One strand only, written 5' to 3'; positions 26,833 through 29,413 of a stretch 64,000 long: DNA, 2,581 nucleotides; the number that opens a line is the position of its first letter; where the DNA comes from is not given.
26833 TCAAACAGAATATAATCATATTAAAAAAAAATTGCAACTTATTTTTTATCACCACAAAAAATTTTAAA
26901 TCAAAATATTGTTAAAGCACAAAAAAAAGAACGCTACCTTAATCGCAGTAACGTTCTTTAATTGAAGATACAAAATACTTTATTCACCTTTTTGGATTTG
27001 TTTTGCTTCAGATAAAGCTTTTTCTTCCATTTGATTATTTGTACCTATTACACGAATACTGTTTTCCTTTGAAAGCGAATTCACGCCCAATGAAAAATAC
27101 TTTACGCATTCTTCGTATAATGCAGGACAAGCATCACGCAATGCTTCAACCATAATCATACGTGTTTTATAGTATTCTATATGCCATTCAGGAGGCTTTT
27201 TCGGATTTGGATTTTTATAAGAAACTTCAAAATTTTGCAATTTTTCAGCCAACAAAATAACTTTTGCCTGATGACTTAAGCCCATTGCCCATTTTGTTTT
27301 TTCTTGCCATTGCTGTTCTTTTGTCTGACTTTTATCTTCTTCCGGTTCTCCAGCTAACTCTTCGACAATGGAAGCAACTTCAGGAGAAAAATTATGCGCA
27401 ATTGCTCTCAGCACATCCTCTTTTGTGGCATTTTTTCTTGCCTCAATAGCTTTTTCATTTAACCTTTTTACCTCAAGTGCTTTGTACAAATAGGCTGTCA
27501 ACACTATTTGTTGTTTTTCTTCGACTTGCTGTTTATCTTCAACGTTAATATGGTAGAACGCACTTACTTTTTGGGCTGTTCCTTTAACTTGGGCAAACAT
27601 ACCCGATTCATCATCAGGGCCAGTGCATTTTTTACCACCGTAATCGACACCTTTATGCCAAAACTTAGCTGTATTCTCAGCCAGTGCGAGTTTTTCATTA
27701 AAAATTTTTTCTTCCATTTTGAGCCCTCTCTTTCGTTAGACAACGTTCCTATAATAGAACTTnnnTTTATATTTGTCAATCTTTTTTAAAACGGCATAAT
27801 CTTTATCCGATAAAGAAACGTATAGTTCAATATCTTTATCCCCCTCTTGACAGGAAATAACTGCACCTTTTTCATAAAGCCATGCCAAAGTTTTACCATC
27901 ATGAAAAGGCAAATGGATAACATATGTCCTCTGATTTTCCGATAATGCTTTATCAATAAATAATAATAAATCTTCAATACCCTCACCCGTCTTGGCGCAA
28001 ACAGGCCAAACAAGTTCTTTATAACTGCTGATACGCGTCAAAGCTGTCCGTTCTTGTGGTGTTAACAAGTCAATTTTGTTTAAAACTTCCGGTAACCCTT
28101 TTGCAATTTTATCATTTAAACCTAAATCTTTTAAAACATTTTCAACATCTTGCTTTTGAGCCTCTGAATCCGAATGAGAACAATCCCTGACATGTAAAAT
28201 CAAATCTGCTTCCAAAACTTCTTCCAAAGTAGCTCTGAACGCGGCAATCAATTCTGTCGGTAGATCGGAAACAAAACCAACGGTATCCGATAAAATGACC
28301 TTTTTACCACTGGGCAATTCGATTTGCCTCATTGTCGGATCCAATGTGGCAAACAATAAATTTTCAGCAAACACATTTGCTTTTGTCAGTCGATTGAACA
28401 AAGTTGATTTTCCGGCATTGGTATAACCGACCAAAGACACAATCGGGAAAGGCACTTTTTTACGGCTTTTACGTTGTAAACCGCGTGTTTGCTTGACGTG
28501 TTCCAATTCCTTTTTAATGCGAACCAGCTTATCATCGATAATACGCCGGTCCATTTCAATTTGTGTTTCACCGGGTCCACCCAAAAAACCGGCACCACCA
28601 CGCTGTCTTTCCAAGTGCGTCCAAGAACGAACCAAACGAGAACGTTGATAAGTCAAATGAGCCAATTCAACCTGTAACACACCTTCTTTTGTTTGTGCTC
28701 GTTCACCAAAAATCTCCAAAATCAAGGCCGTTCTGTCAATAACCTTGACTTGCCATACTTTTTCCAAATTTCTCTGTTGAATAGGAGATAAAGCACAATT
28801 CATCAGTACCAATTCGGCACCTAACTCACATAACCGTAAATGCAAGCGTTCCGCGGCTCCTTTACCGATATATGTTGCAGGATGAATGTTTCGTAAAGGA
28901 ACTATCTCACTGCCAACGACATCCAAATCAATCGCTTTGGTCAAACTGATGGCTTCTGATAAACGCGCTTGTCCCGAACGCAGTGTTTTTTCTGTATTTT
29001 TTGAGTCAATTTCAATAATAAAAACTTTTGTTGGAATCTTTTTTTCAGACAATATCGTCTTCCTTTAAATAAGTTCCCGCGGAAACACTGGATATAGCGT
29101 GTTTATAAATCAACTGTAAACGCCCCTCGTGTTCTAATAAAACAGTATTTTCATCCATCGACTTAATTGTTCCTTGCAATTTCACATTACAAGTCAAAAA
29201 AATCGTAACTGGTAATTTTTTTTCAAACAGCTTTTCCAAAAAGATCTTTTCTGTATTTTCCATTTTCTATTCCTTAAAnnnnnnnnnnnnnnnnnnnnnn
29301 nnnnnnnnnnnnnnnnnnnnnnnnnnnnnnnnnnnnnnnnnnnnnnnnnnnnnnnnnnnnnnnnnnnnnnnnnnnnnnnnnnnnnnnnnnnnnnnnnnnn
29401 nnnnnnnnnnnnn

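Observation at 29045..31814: dusB-fis-like-trkA-hfq-hflX: the NtrBC/NtrYX block is reduced to an 81-aa Fis-type HTH protein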

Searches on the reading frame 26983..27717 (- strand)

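Call 4: search_protein_families(library=pfam, proteins=[window:26983-27717:-], max_evalue=0.01)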
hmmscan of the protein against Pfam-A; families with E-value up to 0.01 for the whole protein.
window:26983-27717:- (245 aa): 1 family
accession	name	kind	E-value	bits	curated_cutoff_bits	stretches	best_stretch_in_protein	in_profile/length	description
PF13328.12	HD_4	-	0.0047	17.1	27.2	0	71-170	40-131/156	HD domain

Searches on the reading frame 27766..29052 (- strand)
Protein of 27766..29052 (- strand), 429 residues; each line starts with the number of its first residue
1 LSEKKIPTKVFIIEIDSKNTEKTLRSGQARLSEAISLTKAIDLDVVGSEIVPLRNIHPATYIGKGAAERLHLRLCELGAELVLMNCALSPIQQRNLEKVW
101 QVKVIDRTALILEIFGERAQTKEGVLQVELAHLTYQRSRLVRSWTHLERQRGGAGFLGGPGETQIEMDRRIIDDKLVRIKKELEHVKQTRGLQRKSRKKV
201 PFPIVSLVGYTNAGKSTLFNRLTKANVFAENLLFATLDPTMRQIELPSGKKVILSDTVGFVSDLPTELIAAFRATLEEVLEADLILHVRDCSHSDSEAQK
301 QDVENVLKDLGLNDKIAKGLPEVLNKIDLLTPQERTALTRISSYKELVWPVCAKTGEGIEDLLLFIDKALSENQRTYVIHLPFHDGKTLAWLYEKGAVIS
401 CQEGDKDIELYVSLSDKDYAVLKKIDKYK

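Call 4: search_protein_families(library=pfam, proteins=[window:27766-29052:-], max_evalue=0.01)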
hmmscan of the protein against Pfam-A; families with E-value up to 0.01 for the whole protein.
window:27766-29052:- (429 aa): 8 families
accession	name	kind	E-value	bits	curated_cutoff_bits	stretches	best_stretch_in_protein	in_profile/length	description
PF16360.10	GTP-bdg_M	-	2.1e-29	102.3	29.5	1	118-197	1-79/79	GTP-binding GTPase Middle Region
PF13167.11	GTP-bdg_N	-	3.1e-25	89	25.4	1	29-115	2-88/89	GTP-binding GTPase N-terminal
PF01926.29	MMR_HSR1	-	1.4e-20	73.9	21.9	1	205-309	2-102/113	50S ribosome-binding GTPase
PF19275.4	HflX_C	-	2.6e-07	31.1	26.4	1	344-421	8-86/102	HflX C-terminal domain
PF02421.24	FeoB_N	-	4.5e-05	23.5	27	1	205-262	3-59/156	Ferrous iron transport protein B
PF00350.29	Dynamin_N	-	0.00046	20.7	27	0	206-236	2-32/168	Dynamin family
PF03193.22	RsgA_GTPase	-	0.0009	19.5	30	0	198-227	102-131/174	RsgA GTPase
PF02492.25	cobW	-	0.0043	17.1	20.7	0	250-335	84-161/180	CobW/HypB/UreG, nucleotide-binding domain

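Call 6: search_protein_families(library=ncbifam, proteins=[window:27766-29052:-], max_evalue=0.01)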
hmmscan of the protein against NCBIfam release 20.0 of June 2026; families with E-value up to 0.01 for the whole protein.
window:27766-29052:- (429 aa): 23 families
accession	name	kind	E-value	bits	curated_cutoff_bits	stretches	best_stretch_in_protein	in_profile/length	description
TIGR03156.1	GTP_HflX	equivalog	8.1e-131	436.1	216.75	1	10-369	2-350/351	GTPase HflX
NF008280.0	PRK11058.1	equivalog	8e-100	334.6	441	1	54-425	50-417/426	ribosome rescue GTPase HflX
NF008955.0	PRK12297.1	equivalog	6.8e-15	54.9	406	1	205-378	162-336/429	GTPase ObgE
NF000908.1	PRK00089.1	equivalog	8.7e-15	54.8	237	1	204-377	5-174/291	GTPase Era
TIGR03594.1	GTPase_EngA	equivalog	1.3e-14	54.1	306.7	1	203-375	1-165/432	ribosome biogenesis GTPase Der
TIGR02729.1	Obg_CgtA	equivalog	4.1e-14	52.3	280.25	1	205-366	160-324/329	Obg family GTPase CgtA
NF008956.1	PRK12299.1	equivalog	3.8e-13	49.1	300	1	205-369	161-324/327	GTPase ObgE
NF003661.0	PRK05291.1-3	equivalog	4.5e-12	46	380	1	204-373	218-373/448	tRNA uridine-5-carboxymethylaminomethyl(34) synthesis GTPase MnmE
TIGR03918.1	GTP_HydF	equivalog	1.4e-11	43.9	325.55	1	205-375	10-172/392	[FeFe] hydrogenase H-cluster maturation GTPase HydF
TIGR00450.1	mnmE_trmE_thdF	equivalog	3.6e-10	39.5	252.6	1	166-342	173-339/446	tRNA uridine-5-carboxymethylaminomethyl(34) synthesis GTPase MnmE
TIGR00231.1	small_GTP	domain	3.4e-09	36.7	42.5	1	205-365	6-161/164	GTP-binding protein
TIGR00436.1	era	equivalog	1.6e-08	34.2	116.25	1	205-377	3-170/270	GTPase Era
NF007171.0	PRK09602.1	subfamily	1.8e-07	30.3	387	1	205-240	5-40/397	YchF-related putative GTPase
NF007071.0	PRK09518.1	equivalog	1.1e-06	27.5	953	1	202-372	444-616/706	bifunctional cytidylate kinase/GTPase Der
NF002828.0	PRK03003.1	equivalog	3.7e-06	25.8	631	1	187-375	25-205/477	ribosome biogenesis GTPase Der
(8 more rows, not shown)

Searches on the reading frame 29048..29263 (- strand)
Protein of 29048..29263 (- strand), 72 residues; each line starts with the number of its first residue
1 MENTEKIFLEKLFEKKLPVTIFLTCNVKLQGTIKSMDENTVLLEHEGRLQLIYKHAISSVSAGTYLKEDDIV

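Call 4: search_protein_families(library=pfam, proteins=[window:29048-29263:-], max_evalue=0.01)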
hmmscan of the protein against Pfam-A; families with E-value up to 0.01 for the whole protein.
window:29048-29263:- (72 aa): 2 families
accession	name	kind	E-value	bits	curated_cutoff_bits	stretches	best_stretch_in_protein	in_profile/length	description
PF17209.9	Hfq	-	1.1e-18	67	27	1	7-63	4-60/64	Hfq protein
PF21838.2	DUF6897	-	0.0086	16.2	23.9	1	8-52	4-47/58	Domain of unknown function (DUF6897)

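Call 6: search_protein_families(library=ncbifam, proteins=[window:29048-29263:-], max_evalue=0.01)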
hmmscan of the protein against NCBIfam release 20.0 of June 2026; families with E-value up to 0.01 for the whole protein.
window:29048-29263:- (72 aa): 4 families
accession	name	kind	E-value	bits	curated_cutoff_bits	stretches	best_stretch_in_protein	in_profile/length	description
TIGR02383.1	Hfq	equivalog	9.3e-20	70.3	61.7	1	3-61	2-60/61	RNA chaperone Hfq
NF001602.0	PRK00395.1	equivalog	3.1e-17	62.1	95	1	6-61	9-63/79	RNA chaperone Hfq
NF010691.0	PRK14091.1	equivalog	1.8e-16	60.2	270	1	2-66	21-85/176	RNA chaperone Hfq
NF047503.1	LB_137_fam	subfamily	0.0045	16.3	200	1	8-62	117-173/288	LB_137 family protein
